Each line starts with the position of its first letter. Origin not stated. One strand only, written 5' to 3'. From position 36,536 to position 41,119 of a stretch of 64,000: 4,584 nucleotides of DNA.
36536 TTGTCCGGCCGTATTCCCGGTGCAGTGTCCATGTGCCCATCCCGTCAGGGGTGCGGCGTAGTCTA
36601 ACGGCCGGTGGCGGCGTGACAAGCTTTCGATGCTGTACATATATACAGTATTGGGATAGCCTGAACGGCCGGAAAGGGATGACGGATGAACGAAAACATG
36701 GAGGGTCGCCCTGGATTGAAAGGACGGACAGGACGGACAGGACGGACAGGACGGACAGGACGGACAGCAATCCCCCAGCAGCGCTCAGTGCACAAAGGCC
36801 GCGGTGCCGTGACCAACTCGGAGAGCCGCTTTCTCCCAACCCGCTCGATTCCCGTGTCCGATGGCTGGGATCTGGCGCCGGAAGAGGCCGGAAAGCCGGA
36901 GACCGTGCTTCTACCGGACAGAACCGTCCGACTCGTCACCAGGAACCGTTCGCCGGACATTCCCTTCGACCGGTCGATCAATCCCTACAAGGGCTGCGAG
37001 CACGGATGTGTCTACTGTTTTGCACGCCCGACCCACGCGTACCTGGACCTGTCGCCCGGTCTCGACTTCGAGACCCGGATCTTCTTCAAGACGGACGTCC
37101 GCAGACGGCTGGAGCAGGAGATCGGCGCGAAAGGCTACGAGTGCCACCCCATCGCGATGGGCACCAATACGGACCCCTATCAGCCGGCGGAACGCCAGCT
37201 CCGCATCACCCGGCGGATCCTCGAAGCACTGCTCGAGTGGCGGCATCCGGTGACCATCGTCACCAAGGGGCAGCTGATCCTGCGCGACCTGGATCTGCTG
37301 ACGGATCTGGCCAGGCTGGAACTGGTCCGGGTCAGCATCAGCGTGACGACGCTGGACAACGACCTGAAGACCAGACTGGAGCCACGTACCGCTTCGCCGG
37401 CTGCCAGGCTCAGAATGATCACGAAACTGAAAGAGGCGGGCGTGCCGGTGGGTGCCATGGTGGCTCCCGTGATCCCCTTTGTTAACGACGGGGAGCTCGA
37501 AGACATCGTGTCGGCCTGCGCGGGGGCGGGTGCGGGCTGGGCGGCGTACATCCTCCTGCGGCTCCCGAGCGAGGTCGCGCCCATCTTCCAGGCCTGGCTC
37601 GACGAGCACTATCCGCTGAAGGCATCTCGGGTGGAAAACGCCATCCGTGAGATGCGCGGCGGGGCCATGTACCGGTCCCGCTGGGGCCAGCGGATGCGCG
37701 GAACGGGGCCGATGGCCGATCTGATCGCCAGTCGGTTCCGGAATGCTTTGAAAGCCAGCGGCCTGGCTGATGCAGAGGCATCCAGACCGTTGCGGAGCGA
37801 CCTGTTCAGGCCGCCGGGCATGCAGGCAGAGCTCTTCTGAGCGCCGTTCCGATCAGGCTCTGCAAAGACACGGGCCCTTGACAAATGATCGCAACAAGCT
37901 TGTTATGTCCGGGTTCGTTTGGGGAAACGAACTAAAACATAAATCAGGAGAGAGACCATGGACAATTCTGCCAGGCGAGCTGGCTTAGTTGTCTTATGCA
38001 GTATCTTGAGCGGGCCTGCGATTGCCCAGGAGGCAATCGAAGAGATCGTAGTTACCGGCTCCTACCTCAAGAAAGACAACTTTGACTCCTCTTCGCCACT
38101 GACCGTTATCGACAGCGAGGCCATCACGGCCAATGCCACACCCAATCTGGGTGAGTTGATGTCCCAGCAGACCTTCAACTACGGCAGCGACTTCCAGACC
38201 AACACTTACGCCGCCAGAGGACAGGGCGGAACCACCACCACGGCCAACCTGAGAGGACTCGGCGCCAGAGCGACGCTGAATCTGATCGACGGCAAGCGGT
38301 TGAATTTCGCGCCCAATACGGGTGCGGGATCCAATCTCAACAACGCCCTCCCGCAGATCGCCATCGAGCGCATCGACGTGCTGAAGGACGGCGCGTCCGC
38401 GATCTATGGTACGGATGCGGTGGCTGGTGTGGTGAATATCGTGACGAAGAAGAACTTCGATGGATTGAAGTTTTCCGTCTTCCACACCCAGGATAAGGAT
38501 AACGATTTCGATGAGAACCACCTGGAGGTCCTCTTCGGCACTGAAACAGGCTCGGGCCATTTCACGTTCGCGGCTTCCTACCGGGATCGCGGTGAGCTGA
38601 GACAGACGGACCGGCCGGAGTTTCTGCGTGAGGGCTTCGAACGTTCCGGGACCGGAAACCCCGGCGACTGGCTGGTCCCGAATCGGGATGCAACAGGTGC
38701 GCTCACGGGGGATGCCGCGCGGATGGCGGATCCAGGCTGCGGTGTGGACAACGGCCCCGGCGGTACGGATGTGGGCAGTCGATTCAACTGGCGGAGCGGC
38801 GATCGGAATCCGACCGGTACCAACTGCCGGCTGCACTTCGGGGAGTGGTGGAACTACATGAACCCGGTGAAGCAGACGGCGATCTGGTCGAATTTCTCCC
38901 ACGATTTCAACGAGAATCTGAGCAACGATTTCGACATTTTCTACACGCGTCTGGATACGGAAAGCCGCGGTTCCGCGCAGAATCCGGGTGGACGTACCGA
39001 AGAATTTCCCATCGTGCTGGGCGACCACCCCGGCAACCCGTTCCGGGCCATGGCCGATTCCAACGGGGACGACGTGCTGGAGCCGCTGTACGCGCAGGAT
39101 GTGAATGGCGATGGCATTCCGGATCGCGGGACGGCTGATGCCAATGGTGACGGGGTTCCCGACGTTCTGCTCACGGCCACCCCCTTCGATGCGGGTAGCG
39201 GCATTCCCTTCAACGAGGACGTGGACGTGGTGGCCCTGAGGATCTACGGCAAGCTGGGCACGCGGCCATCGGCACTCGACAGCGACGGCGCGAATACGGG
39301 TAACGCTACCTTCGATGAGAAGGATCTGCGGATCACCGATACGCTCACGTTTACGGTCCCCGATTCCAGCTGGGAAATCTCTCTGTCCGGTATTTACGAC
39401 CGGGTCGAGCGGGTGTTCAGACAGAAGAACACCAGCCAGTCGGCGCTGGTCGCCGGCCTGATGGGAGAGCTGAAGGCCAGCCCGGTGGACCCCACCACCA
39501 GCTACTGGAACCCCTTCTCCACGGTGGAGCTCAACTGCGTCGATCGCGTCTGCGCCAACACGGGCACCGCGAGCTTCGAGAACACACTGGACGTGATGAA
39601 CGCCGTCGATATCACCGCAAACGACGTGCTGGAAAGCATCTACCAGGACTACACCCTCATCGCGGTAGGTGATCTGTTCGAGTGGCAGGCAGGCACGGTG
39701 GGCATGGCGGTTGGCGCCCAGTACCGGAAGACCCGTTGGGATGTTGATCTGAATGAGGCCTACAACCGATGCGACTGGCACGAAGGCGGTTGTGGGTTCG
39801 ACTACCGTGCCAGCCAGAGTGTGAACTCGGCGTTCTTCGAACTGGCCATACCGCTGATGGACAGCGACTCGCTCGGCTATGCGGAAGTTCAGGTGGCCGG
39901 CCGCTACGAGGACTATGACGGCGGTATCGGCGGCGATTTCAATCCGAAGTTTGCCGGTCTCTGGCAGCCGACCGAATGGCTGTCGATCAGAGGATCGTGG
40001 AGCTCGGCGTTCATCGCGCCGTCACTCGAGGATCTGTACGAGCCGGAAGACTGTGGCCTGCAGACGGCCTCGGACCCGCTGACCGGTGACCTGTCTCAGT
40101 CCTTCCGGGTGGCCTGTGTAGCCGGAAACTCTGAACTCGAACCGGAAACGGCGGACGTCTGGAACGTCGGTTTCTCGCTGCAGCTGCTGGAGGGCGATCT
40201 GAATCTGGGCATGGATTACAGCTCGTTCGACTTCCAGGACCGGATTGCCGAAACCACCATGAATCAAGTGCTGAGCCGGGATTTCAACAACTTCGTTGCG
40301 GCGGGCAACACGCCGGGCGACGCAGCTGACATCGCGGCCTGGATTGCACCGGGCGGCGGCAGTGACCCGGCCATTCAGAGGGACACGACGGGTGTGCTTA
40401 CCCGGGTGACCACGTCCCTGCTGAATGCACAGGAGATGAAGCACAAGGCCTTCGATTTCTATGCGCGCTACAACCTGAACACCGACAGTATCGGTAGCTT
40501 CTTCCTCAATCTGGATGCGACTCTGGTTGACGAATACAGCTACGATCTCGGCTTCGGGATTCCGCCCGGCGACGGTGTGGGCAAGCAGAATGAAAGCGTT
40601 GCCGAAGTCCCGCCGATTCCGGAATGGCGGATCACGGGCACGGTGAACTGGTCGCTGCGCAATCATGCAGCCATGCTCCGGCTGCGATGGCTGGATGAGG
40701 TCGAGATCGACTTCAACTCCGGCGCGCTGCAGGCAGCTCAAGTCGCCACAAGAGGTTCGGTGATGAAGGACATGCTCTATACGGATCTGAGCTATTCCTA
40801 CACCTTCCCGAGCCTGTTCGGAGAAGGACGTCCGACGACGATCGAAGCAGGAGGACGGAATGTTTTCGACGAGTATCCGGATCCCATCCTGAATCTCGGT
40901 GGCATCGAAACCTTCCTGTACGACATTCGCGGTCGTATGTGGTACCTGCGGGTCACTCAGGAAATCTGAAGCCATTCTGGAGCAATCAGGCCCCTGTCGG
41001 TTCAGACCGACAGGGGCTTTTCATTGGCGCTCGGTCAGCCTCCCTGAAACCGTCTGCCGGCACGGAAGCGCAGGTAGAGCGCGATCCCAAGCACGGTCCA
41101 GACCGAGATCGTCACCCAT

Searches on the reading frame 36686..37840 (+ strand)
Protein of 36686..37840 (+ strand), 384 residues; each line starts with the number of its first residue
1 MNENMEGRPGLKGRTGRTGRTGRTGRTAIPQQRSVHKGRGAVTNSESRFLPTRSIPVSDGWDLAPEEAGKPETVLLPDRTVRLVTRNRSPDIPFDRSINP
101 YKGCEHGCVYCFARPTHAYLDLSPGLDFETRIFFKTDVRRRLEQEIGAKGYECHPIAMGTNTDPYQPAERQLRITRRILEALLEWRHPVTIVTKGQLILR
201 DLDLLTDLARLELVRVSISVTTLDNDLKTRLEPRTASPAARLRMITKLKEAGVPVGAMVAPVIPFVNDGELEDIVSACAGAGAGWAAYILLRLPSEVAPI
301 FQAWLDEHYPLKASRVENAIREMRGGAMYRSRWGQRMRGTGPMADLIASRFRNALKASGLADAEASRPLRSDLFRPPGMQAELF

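Call 57: search_protein_families(library=pfam, proteins=[window:36686-37840:+], max_evalue=0.00001)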
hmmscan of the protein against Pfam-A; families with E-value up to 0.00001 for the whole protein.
window:36686-37840:+ (384 aa): 1 family
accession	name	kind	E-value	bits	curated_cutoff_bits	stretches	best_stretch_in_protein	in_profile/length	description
PF04055.27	Radical_SAM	-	3.9e-20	73.1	29.5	1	98-276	1-164/166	Radical SAM superfamily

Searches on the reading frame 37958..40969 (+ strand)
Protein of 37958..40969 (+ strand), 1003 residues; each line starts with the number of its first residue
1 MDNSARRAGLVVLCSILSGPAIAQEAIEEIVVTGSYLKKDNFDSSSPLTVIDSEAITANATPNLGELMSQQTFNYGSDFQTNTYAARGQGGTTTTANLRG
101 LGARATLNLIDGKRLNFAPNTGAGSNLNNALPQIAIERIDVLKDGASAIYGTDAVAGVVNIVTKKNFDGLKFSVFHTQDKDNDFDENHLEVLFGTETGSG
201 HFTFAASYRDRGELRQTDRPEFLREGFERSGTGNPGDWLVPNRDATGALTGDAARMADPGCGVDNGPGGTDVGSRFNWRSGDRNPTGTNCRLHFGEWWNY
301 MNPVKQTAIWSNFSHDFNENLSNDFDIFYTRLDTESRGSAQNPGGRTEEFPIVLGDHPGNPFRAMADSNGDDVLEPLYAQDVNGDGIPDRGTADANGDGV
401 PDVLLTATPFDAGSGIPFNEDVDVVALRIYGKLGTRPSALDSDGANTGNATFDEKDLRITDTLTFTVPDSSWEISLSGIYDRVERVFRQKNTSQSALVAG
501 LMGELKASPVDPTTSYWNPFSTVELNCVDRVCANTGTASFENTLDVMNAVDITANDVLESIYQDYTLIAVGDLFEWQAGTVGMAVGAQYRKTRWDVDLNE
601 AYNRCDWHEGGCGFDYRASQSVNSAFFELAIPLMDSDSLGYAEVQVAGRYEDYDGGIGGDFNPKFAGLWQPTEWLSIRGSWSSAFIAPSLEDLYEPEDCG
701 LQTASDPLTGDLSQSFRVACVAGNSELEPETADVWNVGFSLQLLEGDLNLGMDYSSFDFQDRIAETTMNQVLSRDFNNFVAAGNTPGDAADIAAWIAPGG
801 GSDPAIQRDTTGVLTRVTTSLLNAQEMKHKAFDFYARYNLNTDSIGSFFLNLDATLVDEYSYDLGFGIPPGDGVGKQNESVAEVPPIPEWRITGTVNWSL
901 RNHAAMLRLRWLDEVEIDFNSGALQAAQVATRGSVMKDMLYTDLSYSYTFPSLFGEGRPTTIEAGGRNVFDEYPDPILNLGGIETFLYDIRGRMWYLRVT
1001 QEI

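Call 57: search_protein_families(library=pfam, proteins=[window:37958-40969:+], max_evalue=0.00001)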
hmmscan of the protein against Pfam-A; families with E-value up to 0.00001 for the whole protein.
window:37958-40969:+ (1003 aa): 2 families
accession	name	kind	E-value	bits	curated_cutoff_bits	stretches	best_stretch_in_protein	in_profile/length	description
PF00593.30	TonB_dep_Rec_b-barrel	-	5.9e-21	76.3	27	1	424-969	38-436/436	TonB dependent receptor-like, beta-barrel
PF07715.20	Plug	-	8.9e-16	58.8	23.9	1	42-158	3-107/107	TonB-dependent Receptor Plug Domain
